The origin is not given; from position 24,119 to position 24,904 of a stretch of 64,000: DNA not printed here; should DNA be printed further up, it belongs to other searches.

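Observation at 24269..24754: Bacterial Tsr3-like aminocarboxypropyltransferase inside the ribosomal superoperon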

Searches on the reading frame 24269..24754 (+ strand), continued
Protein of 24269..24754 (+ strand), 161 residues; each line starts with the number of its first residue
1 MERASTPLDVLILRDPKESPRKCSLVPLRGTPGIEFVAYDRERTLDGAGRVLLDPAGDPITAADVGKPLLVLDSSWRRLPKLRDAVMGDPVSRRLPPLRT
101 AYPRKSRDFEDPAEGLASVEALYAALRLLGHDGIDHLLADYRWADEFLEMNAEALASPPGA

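Call 80: find_homologous_proteins(query=P0193, max_evalue=0.001)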
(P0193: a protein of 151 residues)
Query P0193 (151 aa): 1510 proteins with E <= 0.001 among 1543 candidates; the best 120 are listed.
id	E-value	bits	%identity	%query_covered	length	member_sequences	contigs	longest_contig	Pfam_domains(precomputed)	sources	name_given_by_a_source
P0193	3.8e-93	327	100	100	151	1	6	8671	PF04034.19,PF03942.21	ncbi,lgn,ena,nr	ncbi:MAG: hypothetical protein A3F40_03820 [Chlamydiae bacterium RIFCSPHIGHO2_12_FULL_27_8]|nr:MAG: 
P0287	1.6e-55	205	64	98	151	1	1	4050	PF03942.21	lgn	-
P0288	4.2e-55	204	62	99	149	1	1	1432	-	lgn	-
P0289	6.6e-55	203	64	97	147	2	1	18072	PF03942.21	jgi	jgi:pre-rRNA-processing protein TSR3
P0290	2.8e-54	201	66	96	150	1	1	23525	-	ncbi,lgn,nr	ncbi:MAG: hypothetical protein JXA94_05715 [Parachlamydiales bacterium]|nr:hypothetical protein [Par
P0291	1.6e-53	198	64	98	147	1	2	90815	PF04034.19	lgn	-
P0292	1.7e-53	198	59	98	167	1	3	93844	-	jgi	-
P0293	3.6e-53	197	61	97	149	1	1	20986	PF04034.19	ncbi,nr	ncbi:MAG: hypothetical protein HZB76_03550 [Chlamydiae bacterium]|nr:hypothetical protein [Chlamydio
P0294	5.4e-53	197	60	98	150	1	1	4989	PF04034.19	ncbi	-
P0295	6.7e-53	196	62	98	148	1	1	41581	PF04034.19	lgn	-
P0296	6.7e-53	196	60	98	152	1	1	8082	-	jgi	jgi:pre-rRNA-processing protein TSR3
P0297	3.6e-52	194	59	99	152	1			-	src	-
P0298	3.8e-52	194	61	98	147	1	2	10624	-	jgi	jgi:pre-rRNA-processing protein TSR3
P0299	5.6e-52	193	63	97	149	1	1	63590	PF04034.19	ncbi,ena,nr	ncbi:MAG: hypothetical protein K1060chlam5_00619 [Candidatus Anoxychlamydiales bacterium]|nr:hypothe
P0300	1.0e-51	193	62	97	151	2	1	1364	PF04034.19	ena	-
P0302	2.9e-51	191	59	99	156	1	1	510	PF04034.19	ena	-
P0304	7.1e-51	190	62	97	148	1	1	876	PF04034.19,PF03942.21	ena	-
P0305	8.7e-51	190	61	98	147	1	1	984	PF04034.19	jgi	-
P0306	1.1e-50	189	60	97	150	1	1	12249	PF03942.21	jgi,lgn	-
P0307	1.5e-50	189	59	98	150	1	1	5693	PF04034.19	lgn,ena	-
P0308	2.0e-50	188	58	98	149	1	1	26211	PF04034.19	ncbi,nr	ncbi:MAG: hypothetical protein KR126chlam6_00197 [Candidatus Anoxychlamydiales bacterium]|nr:hypothe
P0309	5.4e-50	187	58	98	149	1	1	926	PF04034.19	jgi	-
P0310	5.9e-50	187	59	98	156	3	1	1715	PF04034.19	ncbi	ncbi:hypothetical protein LCGC14_2312950, partial [marine sediment metagenome]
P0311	8.3e-50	186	62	97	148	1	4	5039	PF04034.19,PF03942.21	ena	-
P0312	8.9e-50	186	58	97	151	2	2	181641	PF04034.19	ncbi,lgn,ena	-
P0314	1.0e-49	186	58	98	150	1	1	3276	PF04034.19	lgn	-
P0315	1.4e-49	186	59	98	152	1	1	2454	PF04034.19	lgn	-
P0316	2.8e-49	185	58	97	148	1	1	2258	PF04034.19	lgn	-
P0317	4.3e-49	184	57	98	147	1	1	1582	PF03942.21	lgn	-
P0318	5.6e-49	184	60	99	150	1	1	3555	PF04034.19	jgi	jgi:pre-rRNA-processing protein TSR3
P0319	6.1e-49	184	59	97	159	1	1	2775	PF04034.19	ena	-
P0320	1.2e-48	183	59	100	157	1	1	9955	PF04034.19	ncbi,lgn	-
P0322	1.7e-48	182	57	99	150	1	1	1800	PF03942.21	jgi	-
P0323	3.6e-48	181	61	98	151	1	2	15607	PF04034.19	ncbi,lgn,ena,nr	ncbi:MAG: hypothetical protein K1060chlam1_01026 [Candidatus Anoxychlamydiales bacterium]|nr:hypothe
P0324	4.2e-48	181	59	98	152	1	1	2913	PF04034.19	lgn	-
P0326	9.1e-48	180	58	98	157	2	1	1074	PF04034.19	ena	-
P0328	9.7e-48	180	57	96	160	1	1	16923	PF03942.21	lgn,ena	-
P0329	1.1e-47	180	59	97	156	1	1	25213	PF04034.19,PF03942.21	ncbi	-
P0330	2.0e-47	179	57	97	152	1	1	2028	PF04034.19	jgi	-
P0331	2.1e-47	179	60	94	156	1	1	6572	PF03942.21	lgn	-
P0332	6.5e-47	177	56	98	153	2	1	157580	PF04034.19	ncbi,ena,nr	ncbi:MAG: hypothetical protein K940chlam5_01162 [Candidatus Anoxychlamydiales bacterium]|nr:hypothet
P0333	9.2e-47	177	58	95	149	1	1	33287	PF03942.21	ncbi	-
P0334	1.2e-46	176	53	96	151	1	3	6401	PF04034.19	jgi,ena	-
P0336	2.8e-46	175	56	97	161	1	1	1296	PF04034.19,PF03942.21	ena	-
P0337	3.1e-46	175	57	95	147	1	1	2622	PF03942.21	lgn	-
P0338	3.4e-46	175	55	97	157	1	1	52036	PF03942.21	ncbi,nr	ncbi:MAG: DTW domain-containing protein [Chlamydiales bacterium]|nr:DTW domain-containing protein [C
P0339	3.9e-46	175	54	97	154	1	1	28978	PF04034.19,PF03942.21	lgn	-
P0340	4.4e-46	174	55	96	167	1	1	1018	PF03942.21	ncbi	-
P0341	5.3e-46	174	57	95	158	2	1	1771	PF04034.19,PF03942.21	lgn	-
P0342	5.5e-46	174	59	97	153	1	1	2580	PF03942.21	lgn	-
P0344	5.9e-46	174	55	95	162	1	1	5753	PF03942.21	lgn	-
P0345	7.2e-46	174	58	95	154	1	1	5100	PF04034.19,PF03942.21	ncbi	-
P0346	9.5e-46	173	54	96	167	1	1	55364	PF03942.21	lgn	-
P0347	1.3e-45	173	55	98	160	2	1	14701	PF03942.21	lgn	-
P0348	1.7e-45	172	59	95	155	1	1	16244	PF04034.19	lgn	-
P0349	1.8e-45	172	57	95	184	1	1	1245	PF04034.19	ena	-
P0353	3.0e-45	172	54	100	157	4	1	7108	PF04034.19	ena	-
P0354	4.6e-45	171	56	98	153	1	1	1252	PF04034.19,PF03942.21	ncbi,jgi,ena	jgi:pre-rRNA-processing protein TSR3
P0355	5.2e-45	171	58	95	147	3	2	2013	PF03942.21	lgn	-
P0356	6.3e-45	171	53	99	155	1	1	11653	PF04034.19,PF03942.21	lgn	-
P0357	6.8e-45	170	57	95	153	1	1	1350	PF03942.21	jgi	jgi:pre-rRNA-processing protein TSR3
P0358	7.7e-45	170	54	97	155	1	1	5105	PF03942.21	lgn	-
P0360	9.3e-45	170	56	96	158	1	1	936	PF04034.19,PF03942.21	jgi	-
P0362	1.1e-44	170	57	95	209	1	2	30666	PF03942.21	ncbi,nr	ncbi:MAG TPA: hypothetical protein VLG76_06530 [Rhabdochlamydiaceae bacterium]|nr:hypothetical prote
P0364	1.4e-44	169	56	95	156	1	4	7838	PF04034.19,PF03942.21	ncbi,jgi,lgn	jgi:pre-rRNA-processing protein TSR3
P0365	1.7e-44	169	58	94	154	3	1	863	PF03942.21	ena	-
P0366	2.0e-44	169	57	95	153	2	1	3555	PF03942.21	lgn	-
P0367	2.1e-44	169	57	97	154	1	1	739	PF04034.19,PF03942.21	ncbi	-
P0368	2.4e-44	169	54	97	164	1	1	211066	PF04034.19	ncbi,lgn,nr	ncbi:MAG: hypothetical protein HYX48_01450 [Chlamydiales bacterium]|nr:hypothetical protein [Chlamyd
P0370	2.7e-44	169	53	99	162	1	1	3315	PF03942.21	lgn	-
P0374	3.5e-44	168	53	97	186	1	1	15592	PF03942.21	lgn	-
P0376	4.0e-44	168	57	95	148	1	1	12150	PF03942.21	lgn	-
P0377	4.2e-44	168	56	100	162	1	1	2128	PF04034.19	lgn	-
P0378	4.7e-44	168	56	95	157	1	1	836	PF04034.19,PF03942.21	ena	-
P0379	4.8e-44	168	55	95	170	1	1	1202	PF03942.21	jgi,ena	-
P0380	5.1e-44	168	51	97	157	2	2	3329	PF03942.21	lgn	-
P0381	5.4e-44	168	55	97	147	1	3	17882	PF04034.19,PF03942.21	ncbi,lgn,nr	ncbi:MAG TPA: DUF367 domain-containing protein [Chlamydiales bacterium]|nr:DUF367 domain-containing 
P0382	6.6e-44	167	51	98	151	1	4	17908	PF04034.19,PF03942.21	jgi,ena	-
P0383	6.7e-44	167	54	95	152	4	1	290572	PF03942.21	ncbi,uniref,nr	ncbi:DTW domain-containing protein [Criblamydia sequanensis]|uniref:tRNA-uridine aminocarboxypropylt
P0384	6.7e-44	167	56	99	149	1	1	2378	PF03942.21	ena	-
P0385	6.9e-44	167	55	97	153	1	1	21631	PF03942.21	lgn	-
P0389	7.4e-44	167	56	91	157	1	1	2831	PF03942.21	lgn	-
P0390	7.9e-44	167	58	97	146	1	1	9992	PF03942.21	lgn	-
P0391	8.0e-44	167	57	93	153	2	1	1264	PF03942.21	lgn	-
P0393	8.7e-44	167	56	97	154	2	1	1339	PF04034.19,PF03942.21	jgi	jgi:pre-rRNA-processing protein TSR3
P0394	8.9e-44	167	55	97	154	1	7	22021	PF03942.21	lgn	-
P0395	9.2e-44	167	57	96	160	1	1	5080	PF03942.21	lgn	-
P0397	1.1e-43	167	56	95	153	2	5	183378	PF04034.19,PF03942.21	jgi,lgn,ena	-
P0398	1.1e-43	167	57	96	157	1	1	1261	PF04034.19,PF03942.21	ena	-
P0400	1.1e-43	166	54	98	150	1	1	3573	PF04034.19,PF03942.21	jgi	jgi:pre-rRNA-processing protein TSR3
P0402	1.2e-43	166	54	94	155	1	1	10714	PF03942.21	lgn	-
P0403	1.3e-43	166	55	99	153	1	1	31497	PF03942.21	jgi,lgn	jgi:pre-rRNA-processing protein TSR3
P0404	1.5e-43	166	52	95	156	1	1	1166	PF04034.19,PF03942.21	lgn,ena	-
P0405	1.5e-43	166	52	97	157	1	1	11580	PF03942.21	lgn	-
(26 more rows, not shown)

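Call 84: search_protein_families(library=pfam, alignment_id=A2, max_evalue=0.01)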
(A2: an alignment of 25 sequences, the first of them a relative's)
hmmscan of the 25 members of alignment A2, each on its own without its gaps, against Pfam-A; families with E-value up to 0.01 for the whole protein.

A. member 1, P0193 (151 aa): 2 families
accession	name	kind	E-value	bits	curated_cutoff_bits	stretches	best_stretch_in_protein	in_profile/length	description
PF04034.18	Ribo_biogen_C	-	2.1e-08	34.4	29.9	1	46-150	2-107/127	Ribosome biogenesis protein, C-terminal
PF03942.20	DTW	-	7e-07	29.6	33.7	1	13-127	65-175/195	DTW domain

B. families by the number of members that match (of 25 scanned): 2 families
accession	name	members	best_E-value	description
PF03942.20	DTW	25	3.8e-09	DTW domain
PF04034.18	Ribo_biogen_C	24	2.1e-08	Ribosome biogenesis protein, C-terminal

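Call 85: search_protein_families(library=pfam, alignment_id=A1, max_evalue=0.01)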
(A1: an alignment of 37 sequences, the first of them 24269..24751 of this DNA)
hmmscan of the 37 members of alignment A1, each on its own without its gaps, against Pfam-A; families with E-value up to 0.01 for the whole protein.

A. member 1, window:24269-24751:+ (161 aa): 1 family
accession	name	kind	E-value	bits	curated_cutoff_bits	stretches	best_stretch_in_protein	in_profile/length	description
PF04034.18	Ribo_biogen_C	-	2.7e-11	43.7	29.9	1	67-156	22-108/127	Ribosome biogenesis protein, C-terminal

B. families by the number of members that match (of 37 scanned): 2 families
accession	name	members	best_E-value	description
PF04034.18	Ribo_biogen_C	37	4.8e-13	Ribosome biogenesis protein, C-terminal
PF02671.26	PAH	2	0.0063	Paired amphipathic helix repeat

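Call 91: search_protein_families(library=pfam, proteins=[P0132, P0135, P0202, P0185, P0167, P0238, P0183, P0235, P0156, P0236], max_evalue=0.001)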
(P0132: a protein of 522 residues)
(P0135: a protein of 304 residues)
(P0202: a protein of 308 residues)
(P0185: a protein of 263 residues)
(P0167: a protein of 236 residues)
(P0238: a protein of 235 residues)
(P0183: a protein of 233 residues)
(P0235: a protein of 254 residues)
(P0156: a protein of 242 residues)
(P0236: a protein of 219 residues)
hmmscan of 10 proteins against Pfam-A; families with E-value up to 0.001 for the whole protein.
P0132 (522 aa): 3 families
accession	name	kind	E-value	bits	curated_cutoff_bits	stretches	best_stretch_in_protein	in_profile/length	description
PF01075.23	Glyco_transf_9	-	2.5e-35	122.4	22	1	83-332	2-241/247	Glycosyltransferase family 9 (heptosyltransferase)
PF13439.12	Glyco_transf_4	-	0.00023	21.7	28.5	0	219-247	9-37/170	Glycosyltransferase Family 4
PF04034.18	Ribo_biogen_C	-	0.00025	21.2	29.9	1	417-499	22-101/127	Ribosome biogenesis protein, C-terminal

P0135 (304 aa): 0 families

P0202 (308 aa): 2 families
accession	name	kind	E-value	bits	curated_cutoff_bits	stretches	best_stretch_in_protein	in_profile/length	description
PF00825.24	Ribonuclease_P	-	1.2e-16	61.1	22.3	1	59-159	1-105/109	Ribonuclease P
PF04034.18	Ribo_biogen_C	-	3.7e-06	27.1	29.9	1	215-307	11-106/127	Ribosome biogenesis protein, C-terminal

P0185 (263 aa): 2 families
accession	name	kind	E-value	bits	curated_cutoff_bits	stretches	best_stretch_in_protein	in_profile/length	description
PF00825.24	Ribonuclease_P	-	3.6e-24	85.3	22.3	1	5-106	1-105/109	Ribonuclease P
PF03942.20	DTW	-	5.8e-07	29.9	33.7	1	105-238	46-176/195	DTW domain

P0167 (236 aa): 1 family
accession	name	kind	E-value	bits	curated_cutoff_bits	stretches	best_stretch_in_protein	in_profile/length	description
PF04034.18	Ribo_biogen_C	-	1.6e-06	28.4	29.9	1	116-216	11-104/127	Ribosome biogenesis protein, C-terminal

P0238 (235 aa): 0 families

P0183 (233 aa): 1 family
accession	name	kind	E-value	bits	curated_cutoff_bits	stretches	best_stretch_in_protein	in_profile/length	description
PF04034.18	Ribo_biogen_C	-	1.6e-06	28.3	29.9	1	132-225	14-104/127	Ribosome biogenesis protein, C-terminal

P0235 (254 aa): 0 families

P0156 (242 aa): 1 family
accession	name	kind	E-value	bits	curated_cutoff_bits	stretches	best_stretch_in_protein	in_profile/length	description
PF03544.19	TonB_C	-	1.8e-24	86.4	24.6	1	162-237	3-79/79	Gram-negative bacterial TonB protein C-terminal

P0236 (219 aa): 0 families

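Call 92: list_cluster_members(proteins=[P0202, P0185, P0135, P0132])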
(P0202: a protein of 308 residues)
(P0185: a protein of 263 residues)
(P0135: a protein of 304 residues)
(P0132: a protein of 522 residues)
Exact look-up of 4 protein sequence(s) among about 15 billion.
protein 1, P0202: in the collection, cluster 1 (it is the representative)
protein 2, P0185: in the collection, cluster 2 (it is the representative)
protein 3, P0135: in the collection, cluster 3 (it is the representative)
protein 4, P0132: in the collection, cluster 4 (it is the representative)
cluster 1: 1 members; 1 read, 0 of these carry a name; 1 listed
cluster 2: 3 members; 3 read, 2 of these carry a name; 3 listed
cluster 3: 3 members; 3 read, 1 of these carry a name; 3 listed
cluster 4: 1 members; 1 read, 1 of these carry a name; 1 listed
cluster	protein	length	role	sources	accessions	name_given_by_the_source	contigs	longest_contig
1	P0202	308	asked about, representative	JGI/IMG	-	-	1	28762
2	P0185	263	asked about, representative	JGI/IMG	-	pre-rRNA-processing protein TSR3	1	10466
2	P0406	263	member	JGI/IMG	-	pre-rRNA-processing protein TSR3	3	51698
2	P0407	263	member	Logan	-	-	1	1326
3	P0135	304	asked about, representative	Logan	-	-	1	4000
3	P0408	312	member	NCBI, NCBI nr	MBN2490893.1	MAG: hypothetical protein JXQ29_08595 [Planctomycetes bacterium] | hypothetical protein [Planctomycetota bacterium]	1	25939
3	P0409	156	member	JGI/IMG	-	-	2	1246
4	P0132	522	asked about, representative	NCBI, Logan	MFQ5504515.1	MAG: glycosyltransferase family 9 protein [Planctomycetota bacterium]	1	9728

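Call 93: find_encoding_contigs(protein=P0202, flank=5000, max_places=3)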
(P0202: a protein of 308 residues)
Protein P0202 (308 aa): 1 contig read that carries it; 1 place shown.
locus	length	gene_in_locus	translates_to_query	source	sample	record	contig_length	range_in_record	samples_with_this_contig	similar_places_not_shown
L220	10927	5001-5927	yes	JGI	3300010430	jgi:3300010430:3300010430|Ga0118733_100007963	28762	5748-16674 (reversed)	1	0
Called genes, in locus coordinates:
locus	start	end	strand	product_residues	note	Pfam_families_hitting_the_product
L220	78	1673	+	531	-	PF00496:SBP_bac_5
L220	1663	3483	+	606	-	PF01541:GIY-YIG, PF27096:UvrC_M, PF02151:UVR (faint), PF22920:UvrC_RNaseH, PF08459:UvrC_RNaseH_dom, PF00633:HHH (faint), PF12826:HHH_2 (weak), PF14520:HHH_5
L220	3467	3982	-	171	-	PF03780:Asp23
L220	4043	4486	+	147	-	PF14237:GYF_2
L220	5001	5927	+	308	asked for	PF00825:Ribonuclease_P, PF04034:Ribo_biogen_C (weak)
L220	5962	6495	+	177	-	-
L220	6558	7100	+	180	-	-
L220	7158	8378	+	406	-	PF07690:MFS_1, PF00083:Sugar_tr, PF12832:MFS_1_like (weak)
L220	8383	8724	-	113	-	-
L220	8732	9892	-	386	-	PF03222:Trp_Tyr_perm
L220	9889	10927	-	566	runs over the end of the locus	PF13522:GATase_6, PF13537:GATase_7, PF01380:SIS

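Call 94: find_encoding_contigs(protein=P0185, flank=5000, max_places=3)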
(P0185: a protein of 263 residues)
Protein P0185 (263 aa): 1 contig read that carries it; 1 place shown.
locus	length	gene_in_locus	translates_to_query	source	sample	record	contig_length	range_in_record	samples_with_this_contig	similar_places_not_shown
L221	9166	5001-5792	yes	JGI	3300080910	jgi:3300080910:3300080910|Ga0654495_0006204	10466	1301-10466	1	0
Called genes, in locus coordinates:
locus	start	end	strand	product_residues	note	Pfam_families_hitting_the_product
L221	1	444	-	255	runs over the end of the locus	PF01209:Ubie_methyltran, PF13489:Methyltransf_23, PF08241:Methyltransf_11, PF08242:Methyltransf_12, PF13649:Methyltransf_25, PF13847:Methyltransf_31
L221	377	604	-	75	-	-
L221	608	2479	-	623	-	PF12228:DUF3604 (weak)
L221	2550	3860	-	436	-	PF00571:CBS (weak), PF03471:CorC_HlyC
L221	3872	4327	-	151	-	PF02130:YbeY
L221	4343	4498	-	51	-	-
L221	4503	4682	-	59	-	-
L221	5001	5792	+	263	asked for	PF00825:Ribonuclease_P, PF03942:DTW (weak)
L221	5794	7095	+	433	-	PF01235:Na_Ala_symp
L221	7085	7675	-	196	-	PF01066:CDP-OH_P_transf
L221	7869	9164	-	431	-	?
